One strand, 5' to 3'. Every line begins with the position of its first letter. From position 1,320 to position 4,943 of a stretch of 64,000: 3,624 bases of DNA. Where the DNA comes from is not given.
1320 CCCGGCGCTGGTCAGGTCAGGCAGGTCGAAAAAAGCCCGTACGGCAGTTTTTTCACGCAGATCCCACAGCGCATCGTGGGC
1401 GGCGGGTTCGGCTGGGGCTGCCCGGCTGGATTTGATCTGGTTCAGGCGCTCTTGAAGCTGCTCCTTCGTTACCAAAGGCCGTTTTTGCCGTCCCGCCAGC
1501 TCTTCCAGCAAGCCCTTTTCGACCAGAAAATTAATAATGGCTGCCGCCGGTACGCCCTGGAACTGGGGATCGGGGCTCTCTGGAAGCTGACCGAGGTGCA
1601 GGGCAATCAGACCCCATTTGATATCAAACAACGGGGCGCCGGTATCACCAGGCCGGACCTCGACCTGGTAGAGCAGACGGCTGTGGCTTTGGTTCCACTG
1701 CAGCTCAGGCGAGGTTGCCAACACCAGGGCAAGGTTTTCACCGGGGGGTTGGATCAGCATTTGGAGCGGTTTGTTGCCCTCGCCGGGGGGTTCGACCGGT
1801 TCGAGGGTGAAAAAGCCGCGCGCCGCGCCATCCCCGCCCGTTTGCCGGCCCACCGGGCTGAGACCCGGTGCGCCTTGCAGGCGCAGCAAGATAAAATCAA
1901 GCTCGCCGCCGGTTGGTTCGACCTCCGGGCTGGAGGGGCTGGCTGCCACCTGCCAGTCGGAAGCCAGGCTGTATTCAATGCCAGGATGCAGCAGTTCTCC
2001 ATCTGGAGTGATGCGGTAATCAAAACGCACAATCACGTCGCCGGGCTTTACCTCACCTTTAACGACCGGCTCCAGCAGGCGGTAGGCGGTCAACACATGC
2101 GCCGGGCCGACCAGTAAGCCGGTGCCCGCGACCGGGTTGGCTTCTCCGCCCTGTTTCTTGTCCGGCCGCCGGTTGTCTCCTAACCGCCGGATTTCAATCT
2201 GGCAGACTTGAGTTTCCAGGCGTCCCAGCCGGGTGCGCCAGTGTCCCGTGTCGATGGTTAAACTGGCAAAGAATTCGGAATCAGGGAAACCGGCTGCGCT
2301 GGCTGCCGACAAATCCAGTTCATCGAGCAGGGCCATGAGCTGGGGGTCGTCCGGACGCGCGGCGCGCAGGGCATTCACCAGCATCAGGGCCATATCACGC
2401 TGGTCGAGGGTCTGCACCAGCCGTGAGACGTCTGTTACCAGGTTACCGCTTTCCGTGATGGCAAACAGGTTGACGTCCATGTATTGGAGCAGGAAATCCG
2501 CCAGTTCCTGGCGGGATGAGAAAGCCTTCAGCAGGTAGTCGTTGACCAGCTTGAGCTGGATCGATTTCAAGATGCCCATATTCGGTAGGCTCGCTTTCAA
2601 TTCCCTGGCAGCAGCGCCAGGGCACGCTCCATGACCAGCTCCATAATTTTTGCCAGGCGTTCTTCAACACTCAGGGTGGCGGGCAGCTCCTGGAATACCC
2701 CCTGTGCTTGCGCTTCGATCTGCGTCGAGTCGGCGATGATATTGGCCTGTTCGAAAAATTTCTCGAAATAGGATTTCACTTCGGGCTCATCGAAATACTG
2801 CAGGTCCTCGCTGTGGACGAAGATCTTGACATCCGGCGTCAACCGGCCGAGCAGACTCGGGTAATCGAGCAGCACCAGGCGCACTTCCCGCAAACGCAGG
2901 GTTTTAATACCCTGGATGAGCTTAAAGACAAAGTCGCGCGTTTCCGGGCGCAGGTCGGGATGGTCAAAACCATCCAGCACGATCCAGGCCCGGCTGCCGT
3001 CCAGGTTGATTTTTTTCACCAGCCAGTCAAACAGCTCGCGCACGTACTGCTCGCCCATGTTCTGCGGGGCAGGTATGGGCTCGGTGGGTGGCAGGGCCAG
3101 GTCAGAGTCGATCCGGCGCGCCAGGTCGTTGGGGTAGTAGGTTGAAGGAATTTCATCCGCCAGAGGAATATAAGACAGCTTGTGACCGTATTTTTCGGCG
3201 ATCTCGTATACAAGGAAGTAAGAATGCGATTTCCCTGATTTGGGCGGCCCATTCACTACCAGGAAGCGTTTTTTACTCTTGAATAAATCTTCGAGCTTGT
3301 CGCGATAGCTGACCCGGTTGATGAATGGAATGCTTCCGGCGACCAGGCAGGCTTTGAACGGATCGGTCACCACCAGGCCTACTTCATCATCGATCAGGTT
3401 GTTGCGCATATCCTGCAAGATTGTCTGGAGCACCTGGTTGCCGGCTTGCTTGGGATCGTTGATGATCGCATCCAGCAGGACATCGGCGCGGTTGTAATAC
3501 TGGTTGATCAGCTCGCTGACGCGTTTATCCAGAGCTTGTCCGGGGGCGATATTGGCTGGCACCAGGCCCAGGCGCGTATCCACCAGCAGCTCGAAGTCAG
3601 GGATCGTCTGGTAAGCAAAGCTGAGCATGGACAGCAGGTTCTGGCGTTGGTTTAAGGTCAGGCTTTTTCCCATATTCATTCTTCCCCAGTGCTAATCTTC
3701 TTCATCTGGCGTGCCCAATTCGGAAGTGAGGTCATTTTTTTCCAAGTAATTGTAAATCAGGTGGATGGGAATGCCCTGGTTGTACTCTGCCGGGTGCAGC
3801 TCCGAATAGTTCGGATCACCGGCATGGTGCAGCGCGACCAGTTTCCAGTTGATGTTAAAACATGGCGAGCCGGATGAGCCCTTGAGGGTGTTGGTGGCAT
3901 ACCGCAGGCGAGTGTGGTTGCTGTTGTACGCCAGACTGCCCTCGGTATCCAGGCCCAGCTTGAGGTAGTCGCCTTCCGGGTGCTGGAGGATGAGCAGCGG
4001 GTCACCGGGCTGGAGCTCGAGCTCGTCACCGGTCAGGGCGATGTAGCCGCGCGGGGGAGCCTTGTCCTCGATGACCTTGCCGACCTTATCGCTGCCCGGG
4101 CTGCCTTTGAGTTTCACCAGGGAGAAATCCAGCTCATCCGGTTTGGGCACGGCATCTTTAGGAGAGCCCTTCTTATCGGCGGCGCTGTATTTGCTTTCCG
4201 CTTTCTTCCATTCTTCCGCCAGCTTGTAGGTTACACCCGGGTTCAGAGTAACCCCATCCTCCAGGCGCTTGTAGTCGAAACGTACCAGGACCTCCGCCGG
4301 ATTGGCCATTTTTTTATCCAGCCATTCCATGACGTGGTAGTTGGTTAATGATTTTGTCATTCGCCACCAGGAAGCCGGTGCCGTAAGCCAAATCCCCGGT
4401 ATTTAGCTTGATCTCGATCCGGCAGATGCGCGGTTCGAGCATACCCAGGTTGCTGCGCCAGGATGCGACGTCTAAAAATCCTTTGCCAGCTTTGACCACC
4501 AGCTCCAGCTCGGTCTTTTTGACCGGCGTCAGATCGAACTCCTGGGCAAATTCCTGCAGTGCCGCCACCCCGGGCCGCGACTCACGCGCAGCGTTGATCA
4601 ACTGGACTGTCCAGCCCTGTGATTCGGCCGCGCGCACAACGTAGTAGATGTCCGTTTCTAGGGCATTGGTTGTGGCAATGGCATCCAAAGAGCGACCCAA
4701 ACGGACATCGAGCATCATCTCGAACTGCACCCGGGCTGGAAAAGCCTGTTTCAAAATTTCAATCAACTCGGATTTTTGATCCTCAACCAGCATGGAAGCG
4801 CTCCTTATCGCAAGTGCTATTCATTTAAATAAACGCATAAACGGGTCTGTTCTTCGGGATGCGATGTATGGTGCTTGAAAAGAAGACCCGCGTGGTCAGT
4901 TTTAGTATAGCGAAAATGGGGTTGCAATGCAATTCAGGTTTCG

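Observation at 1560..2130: The STAND protein carries a catalytically dead paralogue of the neighbouring protease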

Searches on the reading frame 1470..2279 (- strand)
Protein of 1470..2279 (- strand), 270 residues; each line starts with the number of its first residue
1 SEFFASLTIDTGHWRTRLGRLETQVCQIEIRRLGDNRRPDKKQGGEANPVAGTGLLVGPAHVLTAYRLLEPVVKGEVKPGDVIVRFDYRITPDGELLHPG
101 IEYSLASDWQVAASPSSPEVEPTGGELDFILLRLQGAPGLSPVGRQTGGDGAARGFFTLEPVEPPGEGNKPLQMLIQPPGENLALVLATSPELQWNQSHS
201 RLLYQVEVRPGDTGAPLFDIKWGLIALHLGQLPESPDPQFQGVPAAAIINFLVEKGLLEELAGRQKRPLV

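Call 11: search_solved_structures(query=window:1470-2279:-, max_evalue=10, show_alignments=2)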
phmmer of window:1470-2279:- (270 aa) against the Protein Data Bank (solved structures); distinct sequences matched with E-value up to 10: 0.

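Call 13: search_protein_representatives(protein=window:1470-2279:-)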
Query: 270 residues. Proteins with E-value up to 0.001 (for the whole library): 1683; up to 1e-10: 867; up to 1e-30: 27. The best 150 are listed.
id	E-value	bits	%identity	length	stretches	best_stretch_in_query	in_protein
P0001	5.2e-36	140.9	35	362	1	12-257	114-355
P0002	1.4e-35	139.5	40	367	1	15-261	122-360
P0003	6.9e-35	137.2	39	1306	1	5-253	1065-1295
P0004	8.4e-35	136.9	43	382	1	10-262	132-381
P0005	8.8e-35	136.8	42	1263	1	8-257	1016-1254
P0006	1.3e-34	136.3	43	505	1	8-259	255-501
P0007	5.5e-34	134.2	41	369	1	9-263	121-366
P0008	1.4e-33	132.9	44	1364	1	11-258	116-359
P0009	1.5e-33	132.8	38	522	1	9-257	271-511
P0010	4.0e-33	131.4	39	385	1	9-257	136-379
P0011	5.4e-33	131.0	43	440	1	9-234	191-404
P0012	2.1e-32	129.0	43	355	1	8-253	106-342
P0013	2.7e-32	128.7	38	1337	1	9-257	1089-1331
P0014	3.3e-32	128.4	38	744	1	9-261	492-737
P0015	5.1e-32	127.8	37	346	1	9-265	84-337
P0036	4.6e-30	121.4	37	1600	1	3-257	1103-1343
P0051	5.6e-28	114.5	40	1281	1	10-264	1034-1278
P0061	2.6e-27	112.3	37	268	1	8-263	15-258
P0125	2.8e-24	102.4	39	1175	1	47-256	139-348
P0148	1.3e-23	100.2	41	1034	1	12-247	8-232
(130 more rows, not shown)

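Call 21: search_protein_families(library=pfam, proteins=[P0008, P0125, P0148, P0013, P0036, P0051, P0001, P0061], max_evalue=0.001)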
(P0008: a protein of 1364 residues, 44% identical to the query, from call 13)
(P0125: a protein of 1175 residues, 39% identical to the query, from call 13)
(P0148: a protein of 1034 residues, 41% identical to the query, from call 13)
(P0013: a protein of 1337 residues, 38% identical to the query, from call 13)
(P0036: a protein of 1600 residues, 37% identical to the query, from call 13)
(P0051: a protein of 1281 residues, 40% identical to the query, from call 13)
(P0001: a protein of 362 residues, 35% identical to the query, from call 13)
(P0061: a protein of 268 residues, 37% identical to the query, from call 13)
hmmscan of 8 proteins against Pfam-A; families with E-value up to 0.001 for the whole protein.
P0008 (1364 aa): 6 families
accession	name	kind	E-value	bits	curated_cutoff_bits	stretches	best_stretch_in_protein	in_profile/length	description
PF13365.12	Trypsin_2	-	6.4e-14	53.3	27.6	1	144-326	1-144/144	Trypsin-like peptidase domain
PF07719.23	TPR_2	-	8.8e-10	38.4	27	0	1241-1271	3-33/34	Tetratricopeptide repeat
PF19955.5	EAD1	-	1.9e-07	31.9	24.2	1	5-86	2-89/90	Effector-associated domain 1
PF13401.12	AAA_22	-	3.6e-07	31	27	1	584-724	5-125/130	AAA domain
PF13424.12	TPR_12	-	7.7e-07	29.7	30.1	1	1011-1065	14-73/77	Tetratricopeptide repeat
PF00515.34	TPR_1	-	0.00048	20.3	27.8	0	1037-1065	1-29/34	Tetratricopeptide repeat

P0125 (1175 aa): 10 families
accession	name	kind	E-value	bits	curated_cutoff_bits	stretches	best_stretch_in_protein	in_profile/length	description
PF13424.12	TPR_12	-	8.5e-20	71.2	30.1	2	964-1033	5-76/77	Tetratricopeptide repeat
PF13365.12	Trypsin_2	-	2.4e-15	58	27.6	1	144-322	1-144/144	Trypsin-like peptidase domain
PF19955.5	EAD1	-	2.2e-12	47.7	24.2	1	1-87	1-89/90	Effector-associated domain 1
PF00931.28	NB-ARC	-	2.2e-09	37.4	23.5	1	403-610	2-206/248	NB-ARC domain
PF13191.12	AAA_16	-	3.4e-07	31.4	32.6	1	399-449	2-55/167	AAA ATPase domain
PF13401.12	AAA_22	-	1.2e-06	29.3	27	1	417-534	4-120/130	AAA domain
PF01637.24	ATPase_2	-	8.2e-05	22.9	33.2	1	399-456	1-57/225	ATPase domain predominantly from Archaea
PF07719.23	TPR_2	-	0.00011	22.5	27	0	843-873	2-32/34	Tetratricopeptide repeat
PF17874.7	TPR_MalT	-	0.00012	22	45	0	856-995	54-194/336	MalT-like TPR region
PF13181.12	TPR_8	-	0.00061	20.2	25.7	0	843-874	2-33/34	Tetratricopeptide repeat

P0148 (1034 aa): 4 families
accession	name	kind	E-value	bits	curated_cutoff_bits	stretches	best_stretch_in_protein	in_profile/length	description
PF13365.12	Trypsin_2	-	4.2e-19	70.1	27.6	1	35-208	1-144/144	Trypsin-like peptidase domain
PF11614.14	FixG_C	-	6.1e-07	30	25.6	0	756-803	37-84/119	IG-like fold at C-terminal of FixG, putative oxidoreductase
PF05506.17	PLipase_C_C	-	1.3e-05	26.4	24.4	0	411-460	12-55/80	Bacterial phospholipase C, C-terminal domain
PF15780.11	ASH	-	0.00089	19.8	27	0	754-809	27-81/98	Abnormal spindle-like microcephaly-assoc'd, ASPM-SPD-2-Hydin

P0013 (1337 aa): 3 families
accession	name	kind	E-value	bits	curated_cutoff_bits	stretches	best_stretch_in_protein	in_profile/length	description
PF19955.5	EAD1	-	4.3e-14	53.2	24.2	1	982-1066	2-89/90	Effector-associated domain 1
PF13365.12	Trypsin_2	-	1.4e-10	42.5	27.6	1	1120-1301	1-144/144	Trypsin-like peptidase domain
PF13191.12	AAA_16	-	0.00014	22.8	32.6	1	216-370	25-153/167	AAA ATPase domain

P0036 (1600 aa): 11 families
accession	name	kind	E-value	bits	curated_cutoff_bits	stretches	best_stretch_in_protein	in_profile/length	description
PF13191.12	AAA_16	-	5.4e-15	56.7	32.6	1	263-420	24-160/167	AAA ATPase domain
PF13401.12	AAA_22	-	2e-13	51.2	27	1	1381-1510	4-120/130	AAA domain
PF19955.5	EAD1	-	7.1e-11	42.9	24.2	1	1004-1087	3-89/90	Effector-associated domain 1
PF24883.2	NPHP3_N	-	3.3e-10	40.8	24.8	1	261-338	19-93/164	Nephrocystin 3, N-terminal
PF13173.12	AAA_14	-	1.2e-09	38.7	27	0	1382-1427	2-45/129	AAA domain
PF01637.24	ATPase_2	-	5.5e-07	30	33.2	0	1363-1418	1-55/225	ATPase domain predominantly from Archaea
PF05729.18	NACHT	-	1.7e-05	25.2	26.7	0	266-303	3-41/167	NACHT domain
PF20703.3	nSTAND1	-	2.2e-05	24.7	27.1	1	214-477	5-198/379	Novel STAND NTPase 1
PF25199.1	nSTAND_NTPase5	-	0.00018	21.8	34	0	1370-1423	26-82/145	Novel STAND NTPase 5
PF13365.12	Trypsin_2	-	0.00021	22.5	27.6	1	1139-1314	1-144/144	Trypsin-like peptidase domain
PF00931.28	NB-ARC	-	0.00035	20.4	23.5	0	253-290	7-45/248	NB-ARC domain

P0051 (1281 aa): 4 families
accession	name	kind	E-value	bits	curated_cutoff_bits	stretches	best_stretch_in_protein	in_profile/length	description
PF13365.12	Trypsin_2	-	1.8e-15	58.4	27.6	1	1060-1243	1-144/144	Trypsin-like peptidase domain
PF19955.5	EAD1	-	2.7e-14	53.8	24.2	1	925-1010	2-89/90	Effector-associated domain 1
PF13191.12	AAA_16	-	8.5e-06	26.8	32.6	1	183-344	22-161/167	AAA ATPase domain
PF24883.2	NPHP3_N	-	5e-05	24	24.8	1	179-353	15-162/164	Nephrocystin 3, N-terminal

P0001 (362 aa): 2 families
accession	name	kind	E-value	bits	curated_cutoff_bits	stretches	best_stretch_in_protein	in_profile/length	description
PF19955.5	EAD1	-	7.7e-20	71.6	24.2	1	1-87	1-89/90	Effector-associated domain 1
PF13365.12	Trypsin_2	-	7.8e-12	46.6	27.6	1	148-325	1-144/144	Trypsin-like peptidase domain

P0061 (268 aa): 1 family
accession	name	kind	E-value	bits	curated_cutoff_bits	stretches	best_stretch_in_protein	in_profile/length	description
PF13365.12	Trypsin_2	-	0.00021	22.5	27.6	1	46-226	1-144/144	Trypsin-like peptidase domain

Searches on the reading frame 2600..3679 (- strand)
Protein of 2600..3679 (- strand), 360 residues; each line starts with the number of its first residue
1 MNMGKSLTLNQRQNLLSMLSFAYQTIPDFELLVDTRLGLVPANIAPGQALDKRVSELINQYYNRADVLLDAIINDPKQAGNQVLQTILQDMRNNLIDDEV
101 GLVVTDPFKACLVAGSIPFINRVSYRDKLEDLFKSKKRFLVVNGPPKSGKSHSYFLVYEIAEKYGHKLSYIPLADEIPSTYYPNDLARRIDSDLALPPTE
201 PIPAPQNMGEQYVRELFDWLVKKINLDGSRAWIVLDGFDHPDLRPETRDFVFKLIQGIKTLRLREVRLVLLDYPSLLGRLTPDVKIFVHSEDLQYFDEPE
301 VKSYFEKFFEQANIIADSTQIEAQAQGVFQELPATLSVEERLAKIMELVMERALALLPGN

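Call 4: search_protein_families(library=pfam, proteins=[window:2600-3679:-], max_evalue=0.1)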
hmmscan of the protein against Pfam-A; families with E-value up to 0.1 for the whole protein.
window:2600-3679:- (360 aa): 5 families
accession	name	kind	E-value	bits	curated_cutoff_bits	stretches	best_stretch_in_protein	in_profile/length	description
PF19955.5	EAD1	-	7.5e-05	23.6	24.2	1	7-91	3-89/90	Effector-associated domain 1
PF24883.2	NPHP3_N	-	0.0015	19.2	24.8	1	124-257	11-148/164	Nephrocystin 3, N-terminal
PF13401.12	AAA_22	-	0.002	18.9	27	1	136-244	4-97/130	AAA domain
PF01637.24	ATPase_2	-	0.035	14.3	33.2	1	119-239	1-120/225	ATPase domain predominantly from Archaea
PF00042.28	Globin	-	0.085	13.8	22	0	298-332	11-45/117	Globin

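Call 9: search_protein_families(library=ncbifam, proteins=[window:2600-3679:-], max_evalue=0.01)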
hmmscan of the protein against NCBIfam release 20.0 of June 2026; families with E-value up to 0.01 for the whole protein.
window:2600-3679:- (360 aa): 0 families

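Call 12: search_protein_families(library=padloc, proteins=[window:2600-3679:-], max_evalue=0.01)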
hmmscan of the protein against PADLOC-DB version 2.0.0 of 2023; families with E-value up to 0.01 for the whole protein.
window:2600-3679:- (360 aa): 0 families

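Call 15: find_encoding_contigs(protein=window:2600-3679:-, flank=10000, max_places=6)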
Protein window:2600-3679:- (360 aa): no gene with exactly this product is on record in the collection.

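Call 36: list_cluster_members(proteins=[P0071, window:2600-3679:-, window:4317-4793:-])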
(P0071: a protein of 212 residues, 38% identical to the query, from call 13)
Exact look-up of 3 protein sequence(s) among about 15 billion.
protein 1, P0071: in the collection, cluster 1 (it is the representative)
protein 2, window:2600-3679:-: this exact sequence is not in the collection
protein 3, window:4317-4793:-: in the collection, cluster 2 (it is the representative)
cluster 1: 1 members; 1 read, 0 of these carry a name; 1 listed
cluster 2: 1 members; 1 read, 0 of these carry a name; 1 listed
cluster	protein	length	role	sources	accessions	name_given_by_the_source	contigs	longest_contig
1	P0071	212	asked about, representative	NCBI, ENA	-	-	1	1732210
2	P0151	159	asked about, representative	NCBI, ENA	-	-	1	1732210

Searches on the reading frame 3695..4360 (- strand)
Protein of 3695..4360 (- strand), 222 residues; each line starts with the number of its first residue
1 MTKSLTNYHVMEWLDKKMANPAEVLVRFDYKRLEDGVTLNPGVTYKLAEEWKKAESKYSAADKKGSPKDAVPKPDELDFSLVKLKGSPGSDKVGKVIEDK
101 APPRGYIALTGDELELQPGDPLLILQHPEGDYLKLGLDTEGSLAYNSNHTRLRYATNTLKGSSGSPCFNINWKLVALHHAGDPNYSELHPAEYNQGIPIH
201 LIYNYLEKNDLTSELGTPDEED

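Call 4: search_protein_families(library=pfam, proteins=[window:3695-4360:-], max_evalue=0.1)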
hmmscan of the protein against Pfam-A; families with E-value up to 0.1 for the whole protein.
window:3695-4360:- (222 aa): 2 families
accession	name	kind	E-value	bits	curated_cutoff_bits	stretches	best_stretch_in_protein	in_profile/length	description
PF13365.12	Trypsin_2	-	2.4e-10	41.7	27.6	1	5-177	13-144/144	Trypsin-like peptidase domain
PF00949.27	Peptidase_S7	-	0.05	13.9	20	0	155-182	90-117/131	Peptidase S7, Flavivirus NS3 serine protease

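Call 35: find_encoding_contigs(protein=window:3695-4330:-, flank=10000, max_places=6)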
Protein window:3695-4330:- (212 aa): no gene with exactly this product is on record in the collection.

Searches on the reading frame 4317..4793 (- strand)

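Call 4: search_protein_families(library=pfam, proteins=[window:4317-4793:-], max_evalue=0.1)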
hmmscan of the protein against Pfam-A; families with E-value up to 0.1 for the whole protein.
window:4317-4793:- (159 aa): 1 family
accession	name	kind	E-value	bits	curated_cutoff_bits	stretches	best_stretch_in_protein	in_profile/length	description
PF19955.5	EAD1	-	1.7e-15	57.7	24.2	1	3-86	4-89/90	Effector-associated domain 1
